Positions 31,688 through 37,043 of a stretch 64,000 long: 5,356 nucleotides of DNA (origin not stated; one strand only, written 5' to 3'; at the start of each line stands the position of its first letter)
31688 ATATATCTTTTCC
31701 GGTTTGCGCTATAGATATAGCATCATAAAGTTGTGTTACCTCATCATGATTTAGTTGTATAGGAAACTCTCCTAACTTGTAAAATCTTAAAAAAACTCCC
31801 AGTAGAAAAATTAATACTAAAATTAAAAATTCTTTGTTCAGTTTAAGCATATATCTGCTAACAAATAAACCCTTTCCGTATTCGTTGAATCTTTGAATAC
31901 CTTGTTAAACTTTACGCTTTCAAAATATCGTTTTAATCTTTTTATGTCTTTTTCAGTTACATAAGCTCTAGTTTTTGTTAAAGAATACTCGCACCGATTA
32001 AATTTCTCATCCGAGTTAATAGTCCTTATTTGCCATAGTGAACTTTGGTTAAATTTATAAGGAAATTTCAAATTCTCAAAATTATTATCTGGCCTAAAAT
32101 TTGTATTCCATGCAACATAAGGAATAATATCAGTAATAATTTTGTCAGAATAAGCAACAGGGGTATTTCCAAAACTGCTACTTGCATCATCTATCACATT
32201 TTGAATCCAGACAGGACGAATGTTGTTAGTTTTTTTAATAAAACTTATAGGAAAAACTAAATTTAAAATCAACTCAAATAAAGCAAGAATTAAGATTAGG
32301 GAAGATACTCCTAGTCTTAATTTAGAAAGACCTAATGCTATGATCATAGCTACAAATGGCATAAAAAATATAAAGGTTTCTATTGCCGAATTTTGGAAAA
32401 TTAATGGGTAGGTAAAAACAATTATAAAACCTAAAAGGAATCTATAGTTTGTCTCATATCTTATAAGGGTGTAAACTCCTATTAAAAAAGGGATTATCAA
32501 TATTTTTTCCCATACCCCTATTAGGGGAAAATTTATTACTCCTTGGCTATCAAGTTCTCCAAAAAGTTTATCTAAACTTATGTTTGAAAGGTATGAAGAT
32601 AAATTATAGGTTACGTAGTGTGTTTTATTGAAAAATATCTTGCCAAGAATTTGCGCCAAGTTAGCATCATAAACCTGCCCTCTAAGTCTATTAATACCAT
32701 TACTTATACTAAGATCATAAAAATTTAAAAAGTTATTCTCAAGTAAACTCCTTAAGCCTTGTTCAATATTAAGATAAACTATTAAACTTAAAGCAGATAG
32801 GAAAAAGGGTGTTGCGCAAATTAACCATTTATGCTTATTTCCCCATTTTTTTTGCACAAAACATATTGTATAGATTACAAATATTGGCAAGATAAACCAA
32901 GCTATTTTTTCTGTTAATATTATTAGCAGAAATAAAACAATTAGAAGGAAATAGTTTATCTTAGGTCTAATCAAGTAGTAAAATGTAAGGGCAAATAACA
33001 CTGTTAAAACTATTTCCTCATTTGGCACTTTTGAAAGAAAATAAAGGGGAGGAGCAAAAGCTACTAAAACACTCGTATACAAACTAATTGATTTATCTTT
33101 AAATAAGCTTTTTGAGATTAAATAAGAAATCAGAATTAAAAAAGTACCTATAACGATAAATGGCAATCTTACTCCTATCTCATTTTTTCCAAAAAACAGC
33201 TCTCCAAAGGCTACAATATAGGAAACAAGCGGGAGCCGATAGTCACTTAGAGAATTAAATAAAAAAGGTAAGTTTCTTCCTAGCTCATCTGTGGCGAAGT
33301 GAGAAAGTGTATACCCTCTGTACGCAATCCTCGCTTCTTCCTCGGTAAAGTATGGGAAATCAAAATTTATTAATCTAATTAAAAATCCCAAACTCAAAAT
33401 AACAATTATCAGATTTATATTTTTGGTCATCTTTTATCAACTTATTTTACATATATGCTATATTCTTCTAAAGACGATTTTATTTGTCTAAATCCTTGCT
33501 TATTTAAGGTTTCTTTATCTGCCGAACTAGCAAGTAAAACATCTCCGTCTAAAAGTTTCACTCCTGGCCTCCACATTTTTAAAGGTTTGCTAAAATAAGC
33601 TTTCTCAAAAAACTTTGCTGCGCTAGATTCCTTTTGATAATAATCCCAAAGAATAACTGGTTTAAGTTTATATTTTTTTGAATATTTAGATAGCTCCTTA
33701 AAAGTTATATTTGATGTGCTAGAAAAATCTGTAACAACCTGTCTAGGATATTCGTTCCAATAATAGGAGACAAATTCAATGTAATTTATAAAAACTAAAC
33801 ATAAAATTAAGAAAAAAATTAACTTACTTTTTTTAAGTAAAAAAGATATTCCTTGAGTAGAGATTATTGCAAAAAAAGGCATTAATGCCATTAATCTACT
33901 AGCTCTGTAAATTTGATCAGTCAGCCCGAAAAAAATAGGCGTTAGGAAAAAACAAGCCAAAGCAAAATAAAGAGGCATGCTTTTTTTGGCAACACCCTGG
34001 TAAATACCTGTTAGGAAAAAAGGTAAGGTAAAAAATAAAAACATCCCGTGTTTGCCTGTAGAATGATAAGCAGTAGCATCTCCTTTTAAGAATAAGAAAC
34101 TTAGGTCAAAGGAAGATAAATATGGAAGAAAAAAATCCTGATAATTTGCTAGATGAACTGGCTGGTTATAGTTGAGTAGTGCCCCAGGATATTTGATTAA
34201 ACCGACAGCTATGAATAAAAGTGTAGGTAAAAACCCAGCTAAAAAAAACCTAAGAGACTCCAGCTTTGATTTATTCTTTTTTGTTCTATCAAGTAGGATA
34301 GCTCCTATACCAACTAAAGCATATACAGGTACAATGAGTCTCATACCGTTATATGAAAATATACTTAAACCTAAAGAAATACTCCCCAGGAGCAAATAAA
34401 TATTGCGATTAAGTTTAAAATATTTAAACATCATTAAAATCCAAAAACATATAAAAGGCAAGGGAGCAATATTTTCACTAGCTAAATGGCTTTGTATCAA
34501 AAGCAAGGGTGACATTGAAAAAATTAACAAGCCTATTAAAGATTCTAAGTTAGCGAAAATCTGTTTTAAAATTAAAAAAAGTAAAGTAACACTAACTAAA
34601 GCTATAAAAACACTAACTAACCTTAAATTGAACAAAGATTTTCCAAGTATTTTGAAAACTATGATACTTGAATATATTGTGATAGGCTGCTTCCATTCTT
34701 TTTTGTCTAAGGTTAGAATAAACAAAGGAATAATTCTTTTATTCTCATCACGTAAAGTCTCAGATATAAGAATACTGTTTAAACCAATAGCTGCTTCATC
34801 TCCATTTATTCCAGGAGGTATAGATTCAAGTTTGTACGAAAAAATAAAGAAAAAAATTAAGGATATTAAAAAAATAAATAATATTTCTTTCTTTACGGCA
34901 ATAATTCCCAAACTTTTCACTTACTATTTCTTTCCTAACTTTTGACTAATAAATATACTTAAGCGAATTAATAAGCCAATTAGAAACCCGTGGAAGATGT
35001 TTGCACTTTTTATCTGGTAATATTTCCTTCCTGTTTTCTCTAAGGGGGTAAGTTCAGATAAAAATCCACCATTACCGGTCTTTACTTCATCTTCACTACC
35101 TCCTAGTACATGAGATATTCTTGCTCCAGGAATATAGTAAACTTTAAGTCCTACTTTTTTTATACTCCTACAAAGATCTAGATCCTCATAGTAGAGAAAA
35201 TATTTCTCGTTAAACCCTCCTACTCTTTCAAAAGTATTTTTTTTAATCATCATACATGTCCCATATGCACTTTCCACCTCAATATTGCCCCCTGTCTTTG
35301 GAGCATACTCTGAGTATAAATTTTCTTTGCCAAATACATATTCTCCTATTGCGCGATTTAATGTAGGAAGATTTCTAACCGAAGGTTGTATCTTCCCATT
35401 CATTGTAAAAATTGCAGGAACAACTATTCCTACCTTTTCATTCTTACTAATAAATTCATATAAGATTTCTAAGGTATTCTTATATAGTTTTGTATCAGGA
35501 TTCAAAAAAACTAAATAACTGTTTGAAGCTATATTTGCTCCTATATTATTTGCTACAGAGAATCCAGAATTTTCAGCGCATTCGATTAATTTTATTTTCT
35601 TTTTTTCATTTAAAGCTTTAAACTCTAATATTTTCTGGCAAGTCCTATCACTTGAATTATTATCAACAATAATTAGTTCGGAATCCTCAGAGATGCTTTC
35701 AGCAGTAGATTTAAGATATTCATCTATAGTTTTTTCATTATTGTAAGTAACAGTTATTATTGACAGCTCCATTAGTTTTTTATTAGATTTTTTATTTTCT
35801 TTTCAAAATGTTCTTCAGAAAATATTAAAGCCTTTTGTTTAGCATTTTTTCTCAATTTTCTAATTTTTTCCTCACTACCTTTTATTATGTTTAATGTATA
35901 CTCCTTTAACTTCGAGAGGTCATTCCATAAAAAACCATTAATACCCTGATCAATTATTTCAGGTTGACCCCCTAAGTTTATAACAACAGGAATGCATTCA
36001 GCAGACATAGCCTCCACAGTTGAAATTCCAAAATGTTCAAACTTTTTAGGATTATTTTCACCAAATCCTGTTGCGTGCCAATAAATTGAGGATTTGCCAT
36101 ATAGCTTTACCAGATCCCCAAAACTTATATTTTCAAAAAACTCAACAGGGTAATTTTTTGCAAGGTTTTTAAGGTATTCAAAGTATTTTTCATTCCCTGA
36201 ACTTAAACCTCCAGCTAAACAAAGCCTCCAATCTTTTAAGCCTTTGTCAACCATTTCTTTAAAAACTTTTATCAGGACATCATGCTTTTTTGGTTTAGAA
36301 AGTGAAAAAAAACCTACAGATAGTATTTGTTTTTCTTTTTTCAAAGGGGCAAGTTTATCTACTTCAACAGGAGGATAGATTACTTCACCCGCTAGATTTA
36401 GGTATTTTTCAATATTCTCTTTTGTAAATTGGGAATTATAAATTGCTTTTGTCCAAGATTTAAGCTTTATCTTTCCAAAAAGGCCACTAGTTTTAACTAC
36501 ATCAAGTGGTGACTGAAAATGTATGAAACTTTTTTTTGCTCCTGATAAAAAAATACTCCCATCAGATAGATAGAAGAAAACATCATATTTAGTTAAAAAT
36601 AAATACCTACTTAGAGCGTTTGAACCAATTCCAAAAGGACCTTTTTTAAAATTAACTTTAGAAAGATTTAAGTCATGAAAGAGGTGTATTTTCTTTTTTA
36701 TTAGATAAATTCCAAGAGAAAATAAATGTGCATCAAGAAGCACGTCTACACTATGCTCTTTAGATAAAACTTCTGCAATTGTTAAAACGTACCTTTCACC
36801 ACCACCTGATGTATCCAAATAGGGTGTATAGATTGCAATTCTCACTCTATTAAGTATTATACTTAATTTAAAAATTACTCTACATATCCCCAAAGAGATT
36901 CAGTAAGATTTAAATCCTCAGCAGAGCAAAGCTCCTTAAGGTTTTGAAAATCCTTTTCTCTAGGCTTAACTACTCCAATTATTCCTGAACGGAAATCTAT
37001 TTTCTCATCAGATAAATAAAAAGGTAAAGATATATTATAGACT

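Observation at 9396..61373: Extraordinary density of GT-C-type membrane glycosyltransferases with co-encoded polyprenyl-P-sugar synthases: a candidate undescribed surface-glycan or protein O-glycosylation system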

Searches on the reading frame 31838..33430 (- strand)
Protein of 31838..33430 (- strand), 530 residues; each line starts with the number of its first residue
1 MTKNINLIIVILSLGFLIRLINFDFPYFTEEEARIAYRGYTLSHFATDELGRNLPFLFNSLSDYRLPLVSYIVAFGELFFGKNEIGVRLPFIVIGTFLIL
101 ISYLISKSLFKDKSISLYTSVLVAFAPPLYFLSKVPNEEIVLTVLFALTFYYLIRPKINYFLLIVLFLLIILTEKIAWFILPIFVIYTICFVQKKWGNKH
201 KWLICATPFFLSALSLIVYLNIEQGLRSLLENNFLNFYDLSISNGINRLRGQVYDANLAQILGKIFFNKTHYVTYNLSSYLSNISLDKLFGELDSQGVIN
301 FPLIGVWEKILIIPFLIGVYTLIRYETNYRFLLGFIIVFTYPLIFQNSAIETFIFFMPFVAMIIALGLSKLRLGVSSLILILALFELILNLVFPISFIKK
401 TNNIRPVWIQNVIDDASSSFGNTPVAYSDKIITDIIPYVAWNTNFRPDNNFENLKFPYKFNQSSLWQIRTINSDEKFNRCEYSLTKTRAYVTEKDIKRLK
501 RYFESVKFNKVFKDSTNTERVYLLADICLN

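Call 6: search_protein_families(library=pfam, max_evalue=0.01, proteins=[window:31838-33430:-])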
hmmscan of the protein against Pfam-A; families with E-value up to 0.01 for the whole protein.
window:31838-33430:- (530 aa): 1 family
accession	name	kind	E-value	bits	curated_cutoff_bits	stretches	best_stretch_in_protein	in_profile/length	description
PF13231.12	PMT_2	-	7.2e-09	36.5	26.1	1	67-210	4-151/160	Dolichyl-phosphate-mannose-protein mannosyltransferase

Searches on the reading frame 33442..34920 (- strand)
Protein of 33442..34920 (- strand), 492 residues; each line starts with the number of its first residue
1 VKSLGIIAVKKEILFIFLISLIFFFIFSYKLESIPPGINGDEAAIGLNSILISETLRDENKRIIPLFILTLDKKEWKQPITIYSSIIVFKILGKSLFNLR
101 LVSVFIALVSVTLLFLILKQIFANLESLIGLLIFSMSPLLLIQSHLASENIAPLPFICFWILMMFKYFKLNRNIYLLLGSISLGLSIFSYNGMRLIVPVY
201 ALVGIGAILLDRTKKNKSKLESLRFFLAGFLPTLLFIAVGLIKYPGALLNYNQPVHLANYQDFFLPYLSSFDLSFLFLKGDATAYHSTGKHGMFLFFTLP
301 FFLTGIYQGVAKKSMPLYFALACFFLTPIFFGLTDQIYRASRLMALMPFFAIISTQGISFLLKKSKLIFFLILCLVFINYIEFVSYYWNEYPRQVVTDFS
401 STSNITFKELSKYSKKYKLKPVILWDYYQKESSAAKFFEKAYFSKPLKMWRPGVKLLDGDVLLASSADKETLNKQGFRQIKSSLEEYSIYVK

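Call 6: search_protein_families(library=pfam, max_evalue=0.01, proteins=[window:33442-34920:-])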
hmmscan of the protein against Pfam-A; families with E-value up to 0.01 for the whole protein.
window:33442-34920:- (492 aa): 1 family
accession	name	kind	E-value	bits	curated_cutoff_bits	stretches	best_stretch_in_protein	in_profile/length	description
PF13231.12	PMT_2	-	1.9e-10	41.6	26.1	1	83-234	8-158/160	Dolichyl-phosphate-mannose-protein mannosyltransferase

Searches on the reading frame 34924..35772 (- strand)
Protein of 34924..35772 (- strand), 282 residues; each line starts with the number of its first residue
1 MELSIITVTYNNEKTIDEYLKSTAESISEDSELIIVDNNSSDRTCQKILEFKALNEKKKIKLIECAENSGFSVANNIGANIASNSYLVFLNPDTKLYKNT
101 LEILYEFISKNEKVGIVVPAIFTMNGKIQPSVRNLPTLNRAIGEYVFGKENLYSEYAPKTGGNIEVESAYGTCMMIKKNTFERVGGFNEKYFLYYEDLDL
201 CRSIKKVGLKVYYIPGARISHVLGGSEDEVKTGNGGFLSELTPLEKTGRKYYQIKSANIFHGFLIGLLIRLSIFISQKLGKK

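Call 6: search_protein_families(library=pfam, max_evalue=0.01, proteins=[window:34924-35772:-])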
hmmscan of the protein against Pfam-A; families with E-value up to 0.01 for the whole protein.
window:34924-35772:- (282 aa): 7 families
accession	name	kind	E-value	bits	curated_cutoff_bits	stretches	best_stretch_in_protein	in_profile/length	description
PF00535.33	Glycos_transf_2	-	1.9e-25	90.2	23.3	1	4-183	1-166/168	Glycosyl transferase family 2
PF13641.12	Glyco_tranf_2_3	-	1.1e-11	45.6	27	1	3-222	3-212/230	Glycosyltransferase like family 2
PF10111.15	Glyco_tranf_2_2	-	2.2e-11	44.2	27.3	1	5-206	2-201/276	Glycosyltransferase like family 2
PF02709.20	Glyco_transf_7C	-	1.1e-06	28.6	23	1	158-216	8-67/78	N-terminal domain of galactosyltransferase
PF13506.12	Glyco_transf_21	-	3.1e-05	23.9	21.7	1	80-214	27-147/174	Glycosyl transferase family 21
PF13632.12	Glyco_trans_2_3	-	7.1e-05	23.2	27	1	87-219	2-121/198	Glycosyl transferase family group 2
PF13712.12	Glyco_tranf_2_5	-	0.0002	21.6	27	1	35-212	5-178/210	Glycosyltransferase like family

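Call 12: search_protein_families(library=ncbifam, max_evalue=0.001, proteins=[window:34924-35772:-])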
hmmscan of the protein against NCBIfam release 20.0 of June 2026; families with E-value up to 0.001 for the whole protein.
window:34924-35772:- (282 aa): 16 families
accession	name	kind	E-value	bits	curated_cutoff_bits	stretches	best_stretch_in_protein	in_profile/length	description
TIGR01556.1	rhamnosyltran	subfamily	1.6e-19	70.2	200.55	1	8-255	1-230/281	rhamnosyltransferase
TIGR04283.1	glyco_like_mftF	equivalog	3e-19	69.5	182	2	3-115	1-105/221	TIGR04283 family arsenosugar biosynthesis glycosyltransferase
NF047683.1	TeichurnBiosyTuaG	equivalog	2.4e-17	63.4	400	1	3-113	8-116/252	teichuronic acid biosynthesis protein TuaG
TIGR03937.1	PgaC_IcaA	equivalog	1.9e-16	60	422.3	1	3-218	47-247/407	poly-beta-1,6-N-acetyl-D-glucosamine synthase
NF007482.0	PRK10073.1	equivalog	1.4e-14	53.8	423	1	2-111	7-113/334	glycosyltransferase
NF041875.1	EPS_EpsD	equivalog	3.7e-14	52.9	370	1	3-221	1-206/325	exopolysaccharide biosynthesis glycosyltransferase EpsD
NF038302.1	EPS_HpsE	equivalog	2.8e-13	49.5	300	1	1-223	1-224/307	hormogonium polysaccharide biosynthesis glycosyltransferase HpsE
TIGR03965.1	mycofact_glyco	equivalog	1.3e-12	47.4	280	1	5-221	78-280/467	mycofactocin biosynthesis glycosyltransferase MftF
NF038299.1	EPS_HpsN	equivalog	4.2e-11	42.4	425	1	2-222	2-221/317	hormogonium polysaccharide biosynthesis glycosyltransferase HpsN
NF053739.1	GlytfEpsEBac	equivalog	8.7e-11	41.3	450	1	3-134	3-133/265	glycosyltransferase EpsE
NF050050.1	ProtGlycPglI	equivalog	8.7e-10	38.4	500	1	2-109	3-109/306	GalNAc(5)-diNAcBac-PP-undecaprenol beta-1,3-glucosyltransferase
NF045692.1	OglycostaseCruG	equivalog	3.3e-09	36.2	600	1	168-222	202-256/386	2'-O-glycosyltransferase CruG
TIGR04009.1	wcaE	equivalog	1.4e-07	31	369.2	1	1-122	1-121/248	colanic acid biosynthesis glycosyltransferase WcaE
TIGR03111.1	glyc2_xrt_Gpos1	hypoth_equivalog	3.2e-07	29.5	363.95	1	3-129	51-177/439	TIGR03111 family XrtG-associated glycosyltransferase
NF041394.1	GtaseAglG_Halo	equivalog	3.6e-06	26.5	440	1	1-221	1-215/304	glucosyl-dolichyl phosphate glucuronosyltransferase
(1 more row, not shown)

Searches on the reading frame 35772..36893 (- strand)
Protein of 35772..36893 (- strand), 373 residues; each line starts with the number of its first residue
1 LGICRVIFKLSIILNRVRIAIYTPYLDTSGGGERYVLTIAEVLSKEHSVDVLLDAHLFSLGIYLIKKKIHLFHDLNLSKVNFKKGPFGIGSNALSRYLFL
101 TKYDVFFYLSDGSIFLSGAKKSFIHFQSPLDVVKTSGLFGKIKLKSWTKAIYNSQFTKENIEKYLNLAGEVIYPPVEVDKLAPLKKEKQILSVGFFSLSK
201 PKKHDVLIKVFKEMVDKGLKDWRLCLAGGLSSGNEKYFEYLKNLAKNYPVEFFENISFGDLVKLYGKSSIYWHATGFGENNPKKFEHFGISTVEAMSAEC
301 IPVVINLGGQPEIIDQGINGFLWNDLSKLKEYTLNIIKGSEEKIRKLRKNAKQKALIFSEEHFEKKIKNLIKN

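Call 7: search_protein_families(library=pfam, max_evalue=0.01, proteins=[window:35772-36893:-])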
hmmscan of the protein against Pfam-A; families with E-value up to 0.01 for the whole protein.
window:35772-36893:- (373 aa): 3 families
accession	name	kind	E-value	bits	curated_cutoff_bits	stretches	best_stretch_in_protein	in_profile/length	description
PF00534.26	Glycos_transf_1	-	2e-22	80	26.4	1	180-353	8-171/172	Glycosyl transferases group 1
PF13692.12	Glyco_trans_1_4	-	2e-14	54.5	27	1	188-333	2-136/142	Glycosyl transferases group 1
PF13439.12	Glyco_transf_4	-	0.00019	22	28.5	1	30-179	2-169/170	Glycosyltransferase Family 4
